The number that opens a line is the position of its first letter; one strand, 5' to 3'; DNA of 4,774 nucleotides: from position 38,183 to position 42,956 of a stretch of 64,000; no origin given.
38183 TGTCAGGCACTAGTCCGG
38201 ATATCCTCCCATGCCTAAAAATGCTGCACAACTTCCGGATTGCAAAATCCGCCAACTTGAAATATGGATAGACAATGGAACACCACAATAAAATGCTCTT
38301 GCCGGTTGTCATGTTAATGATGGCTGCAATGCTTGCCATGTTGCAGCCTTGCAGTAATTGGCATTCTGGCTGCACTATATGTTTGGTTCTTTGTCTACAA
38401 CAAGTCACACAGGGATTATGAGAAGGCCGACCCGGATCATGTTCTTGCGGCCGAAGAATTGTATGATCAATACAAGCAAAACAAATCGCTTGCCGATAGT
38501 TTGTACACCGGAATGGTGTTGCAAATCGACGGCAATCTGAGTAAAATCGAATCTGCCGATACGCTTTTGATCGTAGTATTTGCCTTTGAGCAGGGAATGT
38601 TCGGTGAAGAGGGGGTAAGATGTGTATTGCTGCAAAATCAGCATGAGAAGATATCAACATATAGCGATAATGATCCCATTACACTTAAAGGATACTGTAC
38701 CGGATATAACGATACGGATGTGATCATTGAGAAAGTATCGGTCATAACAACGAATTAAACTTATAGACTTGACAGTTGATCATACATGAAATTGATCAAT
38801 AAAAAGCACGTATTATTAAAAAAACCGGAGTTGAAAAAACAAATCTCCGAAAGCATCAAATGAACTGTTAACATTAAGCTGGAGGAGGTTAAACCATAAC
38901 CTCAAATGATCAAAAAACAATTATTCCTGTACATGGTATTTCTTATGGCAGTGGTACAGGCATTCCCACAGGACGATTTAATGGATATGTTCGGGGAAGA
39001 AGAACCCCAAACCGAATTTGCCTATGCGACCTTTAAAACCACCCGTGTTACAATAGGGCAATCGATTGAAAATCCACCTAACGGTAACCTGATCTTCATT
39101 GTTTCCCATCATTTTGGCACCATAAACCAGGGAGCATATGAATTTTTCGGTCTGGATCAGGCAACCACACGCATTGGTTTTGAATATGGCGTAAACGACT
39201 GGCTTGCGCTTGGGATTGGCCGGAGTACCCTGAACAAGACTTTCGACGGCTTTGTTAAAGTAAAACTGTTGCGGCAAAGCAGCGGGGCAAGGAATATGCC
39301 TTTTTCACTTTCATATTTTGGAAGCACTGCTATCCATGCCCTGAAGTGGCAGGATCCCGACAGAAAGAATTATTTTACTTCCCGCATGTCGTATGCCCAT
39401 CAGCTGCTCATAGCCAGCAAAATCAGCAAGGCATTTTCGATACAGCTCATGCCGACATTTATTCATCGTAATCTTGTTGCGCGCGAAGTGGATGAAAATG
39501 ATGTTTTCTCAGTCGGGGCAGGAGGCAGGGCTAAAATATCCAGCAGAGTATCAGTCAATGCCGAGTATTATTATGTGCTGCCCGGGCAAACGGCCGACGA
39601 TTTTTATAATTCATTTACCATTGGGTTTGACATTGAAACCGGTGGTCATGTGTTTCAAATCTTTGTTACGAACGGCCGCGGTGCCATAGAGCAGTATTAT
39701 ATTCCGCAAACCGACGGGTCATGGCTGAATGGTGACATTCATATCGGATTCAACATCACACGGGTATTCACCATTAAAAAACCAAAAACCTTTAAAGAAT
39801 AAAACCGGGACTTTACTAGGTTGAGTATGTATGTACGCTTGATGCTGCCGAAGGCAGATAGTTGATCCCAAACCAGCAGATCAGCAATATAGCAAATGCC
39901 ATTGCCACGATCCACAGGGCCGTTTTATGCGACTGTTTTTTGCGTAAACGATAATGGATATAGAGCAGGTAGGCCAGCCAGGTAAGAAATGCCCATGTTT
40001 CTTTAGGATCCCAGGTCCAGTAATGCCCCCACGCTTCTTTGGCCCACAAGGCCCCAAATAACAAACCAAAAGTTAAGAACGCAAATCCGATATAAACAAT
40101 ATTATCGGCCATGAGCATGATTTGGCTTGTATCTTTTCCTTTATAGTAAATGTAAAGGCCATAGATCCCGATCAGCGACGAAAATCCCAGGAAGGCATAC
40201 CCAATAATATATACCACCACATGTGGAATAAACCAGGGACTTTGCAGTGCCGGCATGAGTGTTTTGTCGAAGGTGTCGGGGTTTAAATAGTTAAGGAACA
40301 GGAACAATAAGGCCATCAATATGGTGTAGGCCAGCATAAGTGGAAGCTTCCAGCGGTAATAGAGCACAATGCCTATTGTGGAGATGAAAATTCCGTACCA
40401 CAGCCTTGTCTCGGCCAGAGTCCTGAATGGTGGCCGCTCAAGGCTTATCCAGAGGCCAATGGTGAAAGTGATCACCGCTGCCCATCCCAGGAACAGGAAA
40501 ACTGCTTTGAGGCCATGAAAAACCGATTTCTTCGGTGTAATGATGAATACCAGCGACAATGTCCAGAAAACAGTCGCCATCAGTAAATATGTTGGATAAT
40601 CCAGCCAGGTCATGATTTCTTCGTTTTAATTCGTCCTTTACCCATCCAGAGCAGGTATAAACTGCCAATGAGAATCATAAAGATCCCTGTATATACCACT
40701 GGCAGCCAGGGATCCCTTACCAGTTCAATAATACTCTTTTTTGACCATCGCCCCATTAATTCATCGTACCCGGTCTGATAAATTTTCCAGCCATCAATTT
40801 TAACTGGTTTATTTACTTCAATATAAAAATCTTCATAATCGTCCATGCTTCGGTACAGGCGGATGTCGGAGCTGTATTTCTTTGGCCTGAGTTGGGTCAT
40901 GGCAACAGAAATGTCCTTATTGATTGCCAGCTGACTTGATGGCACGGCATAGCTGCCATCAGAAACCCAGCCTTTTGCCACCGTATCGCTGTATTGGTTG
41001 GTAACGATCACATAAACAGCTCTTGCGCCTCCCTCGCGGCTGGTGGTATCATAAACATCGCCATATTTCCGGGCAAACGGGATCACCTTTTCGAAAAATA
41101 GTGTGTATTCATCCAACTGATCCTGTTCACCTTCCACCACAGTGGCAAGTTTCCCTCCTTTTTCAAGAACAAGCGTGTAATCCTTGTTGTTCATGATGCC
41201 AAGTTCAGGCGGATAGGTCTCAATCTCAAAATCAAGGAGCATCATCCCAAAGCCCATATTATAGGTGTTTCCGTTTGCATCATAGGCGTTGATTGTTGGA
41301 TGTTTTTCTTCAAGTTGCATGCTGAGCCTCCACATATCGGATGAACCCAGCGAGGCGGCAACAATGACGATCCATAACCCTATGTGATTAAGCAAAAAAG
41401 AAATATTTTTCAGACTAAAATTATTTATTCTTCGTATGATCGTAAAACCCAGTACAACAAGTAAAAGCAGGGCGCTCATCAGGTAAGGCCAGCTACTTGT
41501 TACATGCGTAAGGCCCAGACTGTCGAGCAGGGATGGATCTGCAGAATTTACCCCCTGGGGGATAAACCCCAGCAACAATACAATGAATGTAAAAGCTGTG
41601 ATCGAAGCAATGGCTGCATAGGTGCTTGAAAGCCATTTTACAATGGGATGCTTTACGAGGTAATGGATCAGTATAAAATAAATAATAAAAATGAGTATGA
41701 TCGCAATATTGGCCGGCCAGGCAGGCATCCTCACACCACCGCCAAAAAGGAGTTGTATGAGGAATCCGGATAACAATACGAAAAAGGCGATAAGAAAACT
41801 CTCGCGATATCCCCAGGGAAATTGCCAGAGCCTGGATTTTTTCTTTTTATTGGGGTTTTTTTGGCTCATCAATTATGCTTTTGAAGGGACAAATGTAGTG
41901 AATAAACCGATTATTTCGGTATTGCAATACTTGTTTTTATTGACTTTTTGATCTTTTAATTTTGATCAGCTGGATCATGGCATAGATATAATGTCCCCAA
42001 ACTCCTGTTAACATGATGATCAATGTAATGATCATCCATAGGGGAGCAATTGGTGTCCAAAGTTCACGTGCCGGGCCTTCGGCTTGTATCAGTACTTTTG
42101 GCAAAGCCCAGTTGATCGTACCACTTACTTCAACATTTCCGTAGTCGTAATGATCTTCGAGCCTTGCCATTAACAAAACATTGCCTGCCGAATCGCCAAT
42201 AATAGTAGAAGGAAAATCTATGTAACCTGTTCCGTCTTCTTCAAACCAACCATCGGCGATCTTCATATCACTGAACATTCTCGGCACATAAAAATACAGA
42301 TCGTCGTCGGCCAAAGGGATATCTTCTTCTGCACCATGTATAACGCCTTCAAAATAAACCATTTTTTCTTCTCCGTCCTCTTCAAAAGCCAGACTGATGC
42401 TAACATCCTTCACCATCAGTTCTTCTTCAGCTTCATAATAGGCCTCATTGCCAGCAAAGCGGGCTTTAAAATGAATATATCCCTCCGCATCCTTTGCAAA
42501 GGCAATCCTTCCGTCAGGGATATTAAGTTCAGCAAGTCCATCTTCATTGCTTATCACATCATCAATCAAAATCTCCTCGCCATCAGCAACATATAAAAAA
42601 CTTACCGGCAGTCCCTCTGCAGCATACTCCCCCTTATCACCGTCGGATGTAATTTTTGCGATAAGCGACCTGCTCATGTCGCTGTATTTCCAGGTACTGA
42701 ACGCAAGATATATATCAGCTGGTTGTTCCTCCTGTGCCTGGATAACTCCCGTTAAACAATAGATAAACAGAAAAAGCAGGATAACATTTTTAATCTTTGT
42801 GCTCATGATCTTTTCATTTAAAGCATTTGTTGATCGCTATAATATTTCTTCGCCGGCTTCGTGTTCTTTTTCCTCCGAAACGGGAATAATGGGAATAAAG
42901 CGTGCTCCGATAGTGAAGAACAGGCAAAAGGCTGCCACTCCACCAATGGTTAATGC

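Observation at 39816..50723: Cytochrome / beta-barrel / quinol-dehydrogenase / haem-lyase supercluster beside a Crp/Fnr regulator: candidate uncharacterised trans-envelope electron-transfer system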

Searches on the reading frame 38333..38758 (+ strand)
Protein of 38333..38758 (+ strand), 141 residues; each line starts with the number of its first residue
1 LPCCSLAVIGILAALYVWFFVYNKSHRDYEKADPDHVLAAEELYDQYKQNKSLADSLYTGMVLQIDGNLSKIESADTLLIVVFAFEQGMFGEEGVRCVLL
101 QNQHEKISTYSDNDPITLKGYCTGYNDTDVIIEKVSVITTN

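Call 4: search_protein_families(library=pfam, proteins=[window:38333-38758:+], max_evalue=0.01)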
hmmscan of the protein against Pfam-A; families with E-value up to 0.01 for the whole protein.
window:38333-38758:+ (141 aa): 1 family
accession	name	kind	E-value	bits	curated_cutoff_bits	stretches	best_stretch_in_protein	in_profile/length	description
PF12869.13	tRNA_anti-like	-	5e-16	59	23.5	1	13-132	16-141/146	tRNA_anti-like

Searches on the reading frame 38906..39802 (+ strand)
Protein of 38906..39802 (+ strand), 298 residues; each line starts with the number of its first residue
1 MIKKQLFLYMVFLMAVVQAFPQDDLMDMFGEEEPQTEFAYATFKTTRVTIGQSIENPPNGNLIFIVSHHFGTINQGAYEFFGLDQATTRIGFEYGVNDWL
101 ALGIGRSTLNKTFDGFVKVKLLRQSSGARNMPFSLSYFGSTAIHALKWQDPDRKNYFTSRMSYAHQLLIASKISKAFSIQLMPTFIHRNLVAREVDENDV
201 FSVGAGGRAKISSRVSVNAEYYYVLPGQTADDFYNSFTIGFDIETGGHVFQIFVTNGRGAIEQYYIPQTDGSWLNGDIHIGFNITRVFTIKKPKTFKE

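Call 4: search_protein_families(library=pfam, proteins=[window:38906-39802:+], max_evalue=0.01)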
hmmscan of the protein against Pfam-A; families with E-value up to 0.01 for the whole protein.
window:38906-39802:+ (298 aa): 1 family
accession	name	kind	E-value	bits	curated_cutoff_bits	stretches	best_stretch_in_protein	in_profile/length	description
PF19089.6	DUF5777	-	1.6e-96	322.8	23.1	1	43-288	1-247/247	Membrane bound beta barrel domain (DUF5777)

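Call 30: search_protein_families(library=ncbifam, proteins=[window:38906-39802:+], max_evalue=0.01)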
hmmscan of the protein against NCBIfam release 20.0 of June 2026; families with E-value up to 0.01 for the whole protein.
window:38906-39802:+ (298 aa): 0 families

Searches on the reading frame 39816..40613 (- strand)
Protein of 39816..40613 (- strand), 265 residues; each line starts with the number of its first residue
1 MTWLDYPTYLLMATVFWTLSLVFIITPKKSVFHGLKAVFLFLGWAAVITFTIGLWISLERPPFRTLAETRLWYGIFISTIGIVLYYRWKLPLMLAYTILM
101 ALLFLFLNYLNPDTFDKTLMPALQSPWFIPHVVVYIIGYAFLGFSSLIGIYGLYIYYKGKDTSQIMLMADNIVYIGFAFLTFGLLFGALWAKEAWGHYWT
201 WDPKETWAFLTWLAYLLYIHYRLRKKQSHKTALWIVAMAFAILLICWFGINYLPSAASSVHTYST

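Call 4: search_protein_families(library=pfam, proteins=[window:39816-40613:-], max_evalue=0.01)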
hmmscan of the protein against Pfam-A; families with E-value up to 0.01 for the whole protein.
window:39816-40613:- (265 aa): 2 families
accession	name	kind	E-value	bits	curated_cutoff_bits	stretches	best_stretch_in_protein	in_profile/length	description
PF01578.25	Cytochrom_C_asm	-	2.2e-35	122.7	29.9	1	28-253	27-207/212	Cytochrome C assembly protein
PF07695.17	7TMR-DISM_7TM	-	0.0012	19.2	29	1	136-254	3-119/205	7TM diverse intracellular signalling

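Call 30: search_protein_families(library=ncbifam, proteins=[window:39816-40613:-], max_evalue=0.01)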
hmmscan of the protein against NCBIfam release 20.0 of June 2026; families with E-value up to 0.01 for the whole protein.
window:39816-40613:- (265 aa): 4 families
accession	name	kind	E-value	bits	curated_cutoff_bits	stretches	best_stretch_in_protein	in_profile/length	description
TIGR03144.1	cytochr_II_ccsB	equivalog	1.2e-43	149.7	187.6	2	167-263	158-251/252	c-type cytochrome biogenesis protein CcsB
TIGR00353.1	nrfE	subfamily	1.4e-09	37.4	569.05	1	116-263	105-252/578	heme lyase CcmF/NrfE family subunit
TIGR01191.1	ccmC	subfamily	3.5e-08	33.6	186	1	164-250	44-133/184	heme ABC transporter permease CcmC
NF007691.0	PRK10369.1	subfamily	3.3e-07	29.4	394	1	92-262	133-305/573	heme lyase NrfEFG subunit NrfE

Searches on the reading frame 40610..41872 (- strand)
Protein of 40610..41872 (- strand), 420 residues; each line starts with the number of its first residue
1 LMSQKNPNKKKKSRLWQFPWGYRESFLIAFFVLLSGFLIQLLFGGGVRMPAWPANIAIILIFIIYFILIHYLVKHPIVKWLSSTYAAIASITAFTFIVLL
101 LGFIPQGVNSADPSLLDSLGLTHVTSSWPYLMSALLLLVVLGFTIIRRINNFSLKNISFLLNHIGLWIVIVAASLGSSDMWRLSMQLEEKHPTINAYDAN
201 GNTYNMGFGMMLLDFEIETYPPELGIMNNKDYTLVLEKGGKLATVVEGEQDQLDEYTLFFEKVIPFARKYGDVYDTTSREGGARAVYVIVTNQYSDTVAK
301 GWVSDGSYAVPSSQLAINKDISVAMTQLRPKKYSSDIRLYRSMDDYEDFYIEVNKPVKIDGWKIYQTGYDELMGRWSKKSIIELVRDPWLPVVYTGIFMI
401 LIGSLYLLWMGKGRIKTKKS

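Call 3: search_protein_families(library=pfam, proteins=[window:40610-41872:-], max_evalue=0.01)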
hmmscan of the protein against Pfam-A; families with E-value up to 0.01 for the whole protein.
window:40610-41872:- (420 aa): 1 family
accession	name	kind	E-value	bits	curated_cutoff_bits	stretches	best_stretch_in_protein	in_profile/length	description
PF05140.19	ResB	-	8.2e-13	48.4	24.6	1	320-370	213-266/486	ResB-like family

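Call 30: search_protein_families(library=ncbifam, proteins=[window:40610-41872:-], max_evalue=0.01)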
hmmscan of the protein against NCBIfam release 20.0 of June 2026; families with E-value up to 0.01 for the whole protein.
window:40610-41872:- (420 aa): 0 families

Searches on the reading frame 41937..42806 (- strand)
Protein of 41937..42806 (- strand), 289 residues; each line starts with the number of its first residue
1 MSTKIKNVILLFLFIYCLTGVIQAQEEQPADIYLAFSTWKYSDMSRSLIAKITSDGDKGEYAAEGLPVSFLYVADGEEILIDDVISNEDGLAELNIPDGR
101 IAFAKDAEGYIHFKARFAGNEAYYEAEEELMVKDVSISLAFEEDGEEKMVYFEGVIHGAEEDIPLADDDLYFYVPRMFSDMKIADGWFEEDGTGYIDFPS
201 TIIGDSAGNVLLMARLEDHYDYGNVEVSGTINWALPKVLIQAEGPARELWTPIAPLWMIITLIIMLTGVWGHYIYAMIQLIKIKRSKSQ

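Call 3: search_protein_families(library=pfam, proteins=[window:41937-42806:-], max_evalue=0.01)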
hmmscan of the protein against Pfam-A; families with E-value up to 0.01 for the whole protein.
window:41937-42806:- (289 aa): 0 families

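Call 7: search_protein_families(library=ncbifam, proteins=[window:41937-42806:-], max_evalue=0.01)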
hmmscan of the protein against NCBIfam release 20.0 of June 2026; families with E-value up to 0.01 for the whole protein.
window:41937-42806:- (289 aa): 0 families

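Call 43: search_protein_families(library=pfam, proteins=[window:41937-42806:-], max_evalue=10)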
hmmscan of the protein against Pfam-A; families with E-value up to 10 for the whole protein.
window:41937-42806:- (289 aa): 2 families
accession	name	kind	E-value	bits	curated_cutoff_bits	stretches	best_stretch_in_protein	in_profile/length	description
PF23906.1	DUF7248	-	1.3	9.5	27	1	256-281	14-39/58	Family of unknown function (DUF7248)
PF20556.3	DUF6768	-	1.3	9.2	27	0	4-28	48-72/123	Family of unknown function (DUF6768)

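Call 76: search_solved_structures(query=window:41937-42806:-, max_evalue=1)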
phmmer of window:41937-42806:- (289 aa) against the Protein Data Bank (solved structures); distinct sequences matched with E-value up to 1: 2.
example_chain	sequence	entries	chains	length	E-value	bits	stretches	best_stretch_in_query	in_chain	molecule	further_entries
9yee_Ba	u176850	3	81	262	0.056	16.1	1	83-148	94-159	Flagellar basal-body rod protein FlgG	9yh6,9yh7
8z5u_A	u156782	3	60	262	0.1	15.2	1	83-148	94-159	Flagellar basal-body rod protein FlgG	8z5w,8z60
